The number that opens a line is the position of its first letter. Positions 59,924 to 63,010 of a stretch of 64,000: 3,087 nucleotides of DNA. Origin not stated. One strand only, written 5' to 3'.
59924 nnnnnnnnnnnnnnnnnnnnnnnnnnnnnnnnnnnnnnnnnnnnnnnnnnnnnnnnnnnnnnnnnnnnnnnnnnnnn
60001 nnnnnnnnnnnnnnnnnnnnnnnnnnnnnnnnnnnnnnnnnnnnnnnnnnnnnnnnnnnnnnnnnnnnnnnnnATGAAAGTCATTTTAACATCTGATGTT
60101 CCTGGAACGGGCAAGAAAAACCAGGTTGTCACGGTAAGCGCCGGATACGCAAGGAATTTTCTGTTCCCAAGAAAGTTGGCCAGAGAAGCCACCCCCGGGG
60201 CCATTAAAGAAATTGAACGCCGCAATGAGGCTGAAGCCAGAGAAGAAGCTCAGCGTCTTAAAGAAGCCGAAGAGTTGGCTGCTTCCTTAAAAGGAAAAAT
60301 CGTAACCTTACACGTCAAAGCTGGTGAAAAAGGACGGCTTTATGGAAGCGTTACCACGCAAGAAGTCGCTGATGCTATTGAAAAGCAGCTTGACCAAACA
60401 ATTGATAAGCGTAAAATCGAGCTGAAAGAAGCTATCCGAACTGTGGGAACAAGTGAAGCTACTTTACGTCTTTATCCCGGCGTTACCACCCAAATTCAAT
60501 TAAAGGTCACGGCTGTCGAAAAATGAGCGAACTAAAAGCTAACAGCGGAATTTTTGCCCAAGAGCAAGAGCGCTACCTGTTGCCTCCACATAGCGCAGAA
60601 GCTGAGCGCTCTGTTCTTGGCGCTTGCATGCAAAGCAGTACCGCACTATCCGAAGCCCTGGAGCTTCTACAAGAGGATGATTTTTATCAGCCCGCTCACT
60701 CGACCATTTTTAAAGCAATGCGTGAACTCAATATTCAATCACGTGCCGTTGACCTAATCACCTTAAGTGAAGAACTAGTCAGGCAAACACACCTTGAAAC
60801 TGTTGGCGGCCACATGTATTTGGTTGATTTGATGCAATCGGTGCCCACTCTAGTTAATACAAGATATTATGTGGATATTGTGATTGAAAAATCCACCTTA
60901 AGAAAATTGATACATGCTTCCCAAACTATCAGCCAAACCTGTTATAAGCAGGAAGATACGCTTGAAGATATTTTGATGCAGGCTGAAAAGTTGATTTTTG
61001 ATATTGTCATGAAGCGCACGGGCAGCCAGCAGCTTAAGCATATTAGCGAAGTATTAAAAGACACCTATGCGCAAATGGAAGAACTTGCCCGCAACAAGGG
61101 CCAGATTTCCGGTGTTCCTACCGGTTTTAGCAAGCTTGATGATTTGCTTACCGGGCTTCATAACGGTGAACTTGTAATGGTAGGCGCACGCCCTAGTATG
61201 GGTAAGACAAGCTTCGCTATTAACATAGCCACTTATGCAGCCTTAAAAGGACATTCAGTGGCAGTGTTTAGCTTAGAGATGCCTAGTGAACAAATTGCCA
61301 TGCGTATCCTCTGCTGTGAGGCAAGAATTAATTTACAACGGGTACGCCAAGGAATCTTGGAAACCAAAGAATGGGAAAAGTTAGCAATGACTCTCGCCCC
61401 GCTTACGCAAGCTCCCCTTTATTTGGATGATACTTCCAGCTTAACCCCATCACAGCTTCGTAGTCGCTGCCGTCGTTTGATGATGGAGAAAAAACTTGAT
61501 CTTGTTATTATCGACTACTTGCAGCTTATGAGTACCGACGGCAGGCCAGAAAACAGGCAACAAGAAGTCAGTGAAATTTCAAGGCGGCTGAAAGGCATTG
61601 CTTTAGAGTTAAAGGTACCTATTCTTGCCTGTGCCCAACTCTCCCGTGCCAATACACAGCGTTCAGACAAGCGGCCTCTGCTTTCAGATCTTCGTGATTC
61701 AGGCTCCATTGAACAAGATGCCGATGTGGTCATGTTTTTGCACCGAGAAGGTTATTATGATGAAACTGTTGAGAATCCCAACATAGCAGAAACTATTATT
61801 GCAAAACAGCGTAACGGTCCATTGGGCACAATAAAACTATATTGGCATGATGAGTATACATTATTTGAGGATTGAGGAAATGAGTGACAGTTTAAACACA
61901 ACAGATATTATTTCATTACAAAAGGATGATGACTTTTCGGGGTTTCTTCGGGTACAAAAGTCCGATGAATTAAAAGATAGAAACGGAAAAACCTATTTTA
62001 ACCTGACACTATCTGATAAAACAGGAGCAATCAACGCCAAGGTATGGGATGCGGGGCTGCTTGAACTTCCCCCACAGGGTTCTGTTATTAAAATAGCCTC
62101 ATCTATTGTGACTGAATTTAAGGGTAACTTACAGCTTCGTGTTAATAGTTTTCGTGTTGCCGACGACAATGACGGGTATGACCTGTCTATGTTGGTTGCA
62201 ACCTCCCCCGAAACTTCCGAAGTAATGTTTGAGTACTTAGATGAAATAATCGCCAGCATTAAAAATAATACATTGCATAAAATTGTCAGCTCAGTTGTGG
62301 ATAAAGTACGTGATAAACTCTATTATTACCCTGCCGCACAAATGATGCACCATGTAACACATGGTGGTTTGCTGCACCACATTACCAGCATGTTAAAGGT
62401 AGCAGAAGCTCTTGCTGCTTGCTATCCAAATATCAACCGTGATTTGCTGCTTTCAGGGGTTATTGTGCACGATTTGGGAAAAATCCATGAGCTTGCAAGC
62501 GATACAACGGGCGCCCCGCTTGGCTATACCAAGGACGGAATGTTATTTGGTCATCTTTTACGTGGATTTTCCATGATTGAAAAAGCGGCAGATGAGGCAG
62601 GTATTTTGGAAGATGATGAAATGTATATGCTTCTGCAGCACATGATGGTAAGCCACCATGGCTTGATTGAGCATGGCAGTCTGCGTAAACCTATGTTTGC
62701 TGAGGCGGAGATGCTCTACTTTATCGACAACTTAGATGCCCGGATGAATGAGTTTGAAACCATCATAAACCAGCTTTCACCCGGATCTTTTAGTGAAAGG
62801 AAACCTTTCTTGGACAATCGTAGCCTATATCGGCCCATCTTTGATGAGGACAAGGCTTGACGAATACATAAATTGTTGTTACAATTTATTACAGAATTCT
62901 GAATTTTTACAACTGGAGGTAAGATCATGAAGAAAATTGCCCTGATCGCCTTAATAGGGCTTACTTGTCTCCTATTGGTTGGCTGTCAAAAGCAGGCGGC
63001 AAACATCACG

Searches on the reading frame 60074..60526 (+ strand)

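Call 33: search_protein_families(library=pfam, proteins=[window:60074-60526:+], max_evalue=0.0001)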
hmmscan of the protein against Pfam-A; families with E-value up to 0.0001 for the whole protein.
window:60074-60526:+ (150 aa): 2 families
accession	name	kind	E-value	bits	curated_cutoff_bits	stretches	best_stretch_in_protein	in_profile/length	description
PF03948.19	Ribosomal_L9_C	-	2.3e-27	95.7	23.2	1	63-146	1-85/86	Ribosomal protein L9, C-terminal domain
PF01281.25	Ribosomal_L9_N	-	5.3e-24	83.9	20.7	1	1-47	1-47/47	Ribosomal protein L9, N-terminal domain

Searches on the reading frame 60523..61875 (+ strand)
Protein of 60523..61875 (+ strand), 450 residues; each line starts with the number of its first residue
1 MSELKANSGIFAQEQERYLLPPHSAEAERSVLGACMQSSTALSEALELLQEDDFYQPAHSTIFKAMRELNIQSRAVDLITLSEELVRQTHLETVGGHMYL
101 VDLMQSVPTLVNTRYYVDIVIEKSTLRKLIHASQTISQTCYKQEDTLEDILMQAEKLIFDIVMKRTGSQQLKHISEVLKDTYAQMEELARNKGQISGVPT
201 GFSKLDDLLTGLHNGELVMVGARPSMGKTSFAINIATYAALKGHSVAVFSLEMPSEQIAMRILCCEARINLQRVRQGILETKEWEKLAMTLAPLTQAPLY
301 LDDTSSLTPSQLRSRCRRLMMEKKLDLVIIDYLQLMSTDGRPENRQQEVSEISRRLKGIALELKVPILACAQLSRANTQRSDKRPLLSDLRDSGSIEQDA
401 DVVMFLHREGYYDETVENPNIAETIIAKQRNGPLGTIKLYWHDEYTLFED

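Call 33: search_protein_families(library=pfam, proteins=[window:60523-61875:+], max_evalue=0.0001)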
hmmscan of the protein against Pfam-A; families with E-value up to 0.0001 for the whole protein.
window:60523-61875:+ (450 aa): 4 families
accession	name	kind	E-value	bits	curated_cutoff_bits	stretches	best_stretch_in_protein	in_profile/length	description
PF03796.21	DnaB_C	-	4.4e-104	347.8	27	1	197-450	1-255/255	DnaB-like helicase C terminal domain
PF00772.26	DnaB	-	1.5e-30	105.7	23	1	21-122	2-103/103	DnaB-like helicase N terminal domain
PF13481.12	AAA_25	-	7.6e-12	45.7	27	1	194-373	11-190/195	AAA domain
PF06745.19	ATPase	-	1.1e-05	25.4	26.6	1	198-359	1-154/231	KaiC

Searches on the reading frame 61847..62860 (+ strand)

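Call 33: search_protein_families(library=pfam, proteins=[window:61847-62860:+], max_evalue=0.0001)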
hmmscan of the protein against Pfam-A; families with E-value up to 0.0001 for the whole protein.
window:61847-62860:+ (337 aa): 2 families
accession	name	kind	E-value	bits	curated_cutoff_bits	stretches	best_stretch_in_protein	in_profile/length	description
PF01336.31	tRNA_anti-codon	-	4.2e-07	30.3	27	1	40-104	11-74/75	OB-fold nucleic acid binding domain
PF01966.28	HD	-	9.9e-06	26.3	22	1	176-298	2-115/116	HD domain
